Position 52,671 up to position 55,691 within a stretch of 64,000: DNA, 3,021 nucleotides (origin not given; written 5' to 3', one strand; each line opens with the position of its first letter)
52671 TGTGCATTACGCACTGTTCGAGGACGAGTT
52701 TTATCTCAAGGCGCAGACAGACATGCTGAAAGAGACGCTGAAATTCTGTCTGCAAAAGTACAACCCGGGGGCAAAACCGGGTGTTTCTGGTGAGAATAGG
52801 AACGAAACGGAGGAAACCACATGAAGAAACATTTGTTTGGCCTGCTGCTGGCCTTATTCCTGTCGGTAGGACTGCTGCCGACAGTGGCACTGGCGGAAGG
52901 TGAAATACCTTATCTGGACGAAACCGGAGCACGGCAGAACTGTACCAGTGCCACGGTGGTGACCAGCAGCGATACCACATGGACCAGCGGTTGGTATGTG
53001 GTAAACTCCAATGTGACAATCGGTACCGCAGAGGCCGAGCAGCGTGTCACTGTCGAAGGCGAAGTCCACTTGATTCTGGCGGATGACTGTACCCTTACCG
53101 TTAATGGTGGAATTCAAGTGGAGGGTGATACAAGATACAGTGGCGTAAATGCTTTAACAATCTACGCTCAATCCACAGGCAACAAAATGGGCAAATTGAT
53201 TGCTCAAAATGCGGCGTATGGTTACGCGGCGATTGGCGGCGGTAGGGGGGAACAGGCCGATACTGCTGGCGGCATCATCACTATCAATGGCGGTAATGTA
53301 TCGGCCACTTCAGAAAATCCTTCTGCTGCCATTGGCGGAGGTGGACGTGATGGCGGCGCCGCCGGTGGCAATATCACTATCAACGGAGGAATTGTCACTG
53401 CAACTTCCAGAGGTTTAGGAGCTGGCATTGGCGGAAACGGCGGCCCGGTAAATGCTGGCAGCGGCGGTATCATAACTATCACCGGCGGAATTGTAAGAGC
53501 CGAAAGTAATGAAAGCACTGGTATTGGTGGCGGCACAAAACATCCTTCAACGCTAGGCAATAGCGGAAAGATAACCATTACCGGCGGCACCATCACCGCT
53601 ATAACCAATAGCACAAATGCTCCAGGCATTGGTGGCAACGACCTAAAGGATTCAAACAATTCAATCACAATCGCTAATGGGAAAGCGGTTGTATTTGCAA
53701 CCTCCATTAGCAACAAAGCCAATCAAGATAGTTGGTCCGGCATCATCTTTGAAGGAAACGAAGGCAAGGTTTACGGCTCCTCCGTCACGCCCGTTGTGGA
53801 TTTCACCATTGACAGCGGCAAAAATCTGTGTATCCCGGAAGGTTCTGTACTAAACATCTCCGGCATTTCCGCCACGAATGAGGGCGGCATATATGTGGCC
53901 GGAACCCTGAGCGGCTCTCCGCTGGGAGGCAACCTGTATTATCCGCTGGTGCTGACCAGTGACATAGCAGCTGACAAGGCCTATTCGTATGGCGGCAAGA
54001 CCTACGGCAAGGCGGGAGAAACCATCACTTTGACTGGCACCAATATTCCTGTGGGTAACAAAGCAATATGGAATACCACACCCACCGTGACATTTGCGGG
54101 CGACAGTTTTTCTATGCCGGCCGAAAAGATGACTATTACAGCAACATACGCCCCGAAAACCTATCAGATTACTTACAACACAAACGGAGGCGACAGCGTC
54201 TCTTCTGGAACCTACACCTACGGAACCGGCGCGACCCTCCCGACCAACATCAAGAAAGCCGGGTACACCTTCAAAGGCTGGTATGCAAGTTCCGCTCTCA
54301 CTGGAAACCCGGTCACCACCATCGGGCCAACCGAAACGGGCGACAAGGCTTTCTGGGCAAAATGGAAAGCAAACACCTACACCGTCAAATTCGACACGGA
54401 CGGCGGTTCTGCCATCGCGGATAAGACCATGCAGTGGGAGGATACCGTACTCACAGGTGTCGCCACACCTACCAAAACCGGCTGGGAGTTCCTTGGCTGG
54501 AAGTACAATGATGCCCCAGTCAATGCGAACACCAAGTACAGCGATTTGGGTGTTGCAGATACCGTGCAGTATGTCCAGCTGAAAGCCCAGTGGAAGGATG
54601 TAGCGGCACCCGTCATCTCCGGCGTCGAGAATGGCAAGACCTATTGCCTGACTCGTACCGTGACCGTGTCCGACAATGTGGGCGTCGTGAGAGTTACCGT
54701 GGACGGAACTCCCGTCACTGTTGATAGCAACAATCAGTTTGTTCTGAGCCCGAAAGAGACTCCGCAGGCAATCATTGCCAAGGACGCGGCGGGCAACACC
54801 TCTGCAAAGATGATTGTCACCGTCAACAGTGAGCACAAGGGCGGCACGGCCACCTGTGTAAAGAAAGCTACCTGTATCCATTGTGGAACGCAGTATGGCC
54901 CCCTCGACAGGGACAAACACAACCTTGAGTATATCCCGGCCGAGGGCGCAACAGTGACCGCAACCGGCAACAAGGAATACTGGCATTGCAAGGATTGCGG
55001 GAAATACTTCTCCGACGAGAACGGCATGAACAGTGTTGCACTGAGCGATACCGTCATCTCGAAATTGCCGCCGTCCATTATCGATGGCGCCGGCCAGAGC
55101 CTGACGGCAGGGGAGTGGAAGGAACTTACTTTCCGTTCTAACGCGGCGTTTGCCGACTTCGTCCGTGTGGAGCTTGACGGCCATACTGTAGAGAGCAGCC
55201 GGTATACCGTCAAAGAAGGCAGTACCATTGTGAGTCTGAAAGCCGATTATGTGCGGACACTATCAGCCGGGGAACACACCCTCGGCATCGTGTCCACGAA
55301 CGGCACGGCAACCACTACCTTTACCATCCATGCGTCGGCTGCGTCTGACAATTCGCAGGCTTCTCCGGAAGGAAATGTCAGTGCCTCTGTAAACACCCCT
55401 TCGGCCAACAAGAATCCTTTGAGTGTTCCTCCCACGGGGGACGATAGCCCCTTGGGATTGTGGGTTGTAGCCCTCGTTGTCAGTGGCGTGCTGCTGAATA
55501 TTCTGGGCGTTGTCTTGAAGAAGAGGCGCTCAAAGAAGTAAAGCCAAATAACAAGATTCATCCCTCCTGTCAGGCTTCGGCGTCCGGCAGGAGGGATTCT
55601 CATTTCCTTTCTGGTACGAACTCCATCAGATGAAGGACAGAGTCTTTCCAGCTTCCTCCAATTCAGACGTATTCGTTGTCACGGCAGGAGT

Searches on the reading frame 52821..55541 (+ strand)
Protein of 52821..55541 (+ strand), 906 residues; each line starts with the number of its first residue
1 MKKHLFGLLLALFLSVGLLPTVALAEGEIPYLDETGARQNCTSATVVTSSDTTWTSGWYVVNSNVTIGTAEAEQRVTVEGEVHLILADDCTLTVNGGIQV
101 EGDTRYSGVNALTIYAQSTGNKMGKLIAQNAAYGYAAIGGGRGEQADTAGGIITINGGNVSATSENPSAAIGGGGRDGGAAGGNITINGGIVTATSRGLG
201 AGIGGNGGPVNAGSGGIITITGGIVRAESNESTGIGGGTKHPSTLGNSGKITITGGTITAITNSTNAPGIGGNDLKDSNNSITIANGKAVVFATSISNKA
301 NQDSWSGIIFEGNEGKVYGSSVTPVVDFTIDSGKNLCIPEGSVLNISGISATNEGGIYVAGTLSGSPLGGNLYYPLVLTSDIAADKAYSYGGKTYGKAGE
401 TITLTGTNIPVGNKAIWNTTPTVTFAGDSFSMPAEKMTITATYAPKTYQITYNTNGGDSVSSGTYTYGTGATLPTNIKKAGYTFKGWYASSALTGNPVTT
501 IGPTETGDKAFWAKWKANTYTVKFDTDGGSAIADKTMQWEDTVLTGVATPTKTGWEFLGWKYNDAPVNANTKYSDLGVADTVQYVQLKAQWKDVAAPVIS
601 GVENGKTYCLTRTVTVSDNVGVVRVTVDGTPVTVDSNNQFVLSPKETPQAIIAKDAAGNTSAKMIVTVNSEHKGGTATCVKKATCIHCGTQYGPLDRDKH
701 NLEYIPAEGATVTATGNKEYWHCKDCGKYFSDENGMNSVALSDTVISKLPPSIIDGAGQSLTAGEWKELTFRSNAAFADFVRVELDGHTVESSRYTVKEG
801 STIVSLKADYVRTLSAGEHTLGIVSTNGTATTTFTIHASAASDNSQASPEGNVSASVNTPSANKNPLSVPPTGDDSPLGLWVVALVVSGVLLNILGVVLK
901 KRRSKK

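Call 38: search_protein_families(library=pfam, proteins=[window:52821-55541:+], max_evalue=0.0001)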
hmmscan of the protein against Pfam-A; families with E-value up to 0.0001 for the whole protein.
window:52821-55541:+ (906 aa): 2 families
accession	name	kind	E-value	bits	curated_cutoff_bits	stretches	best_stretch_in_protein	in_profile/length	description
PF09479.16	Flg_new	-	9.8e-20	70.9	27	2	448-514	1-65/65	Listeria-Bacteroides repeat domain (List_Bact_rpt)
PF18889.6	Beta_helix_3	-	5.2e-08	33.4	27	0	185-206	1-19/20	Beta helix repeat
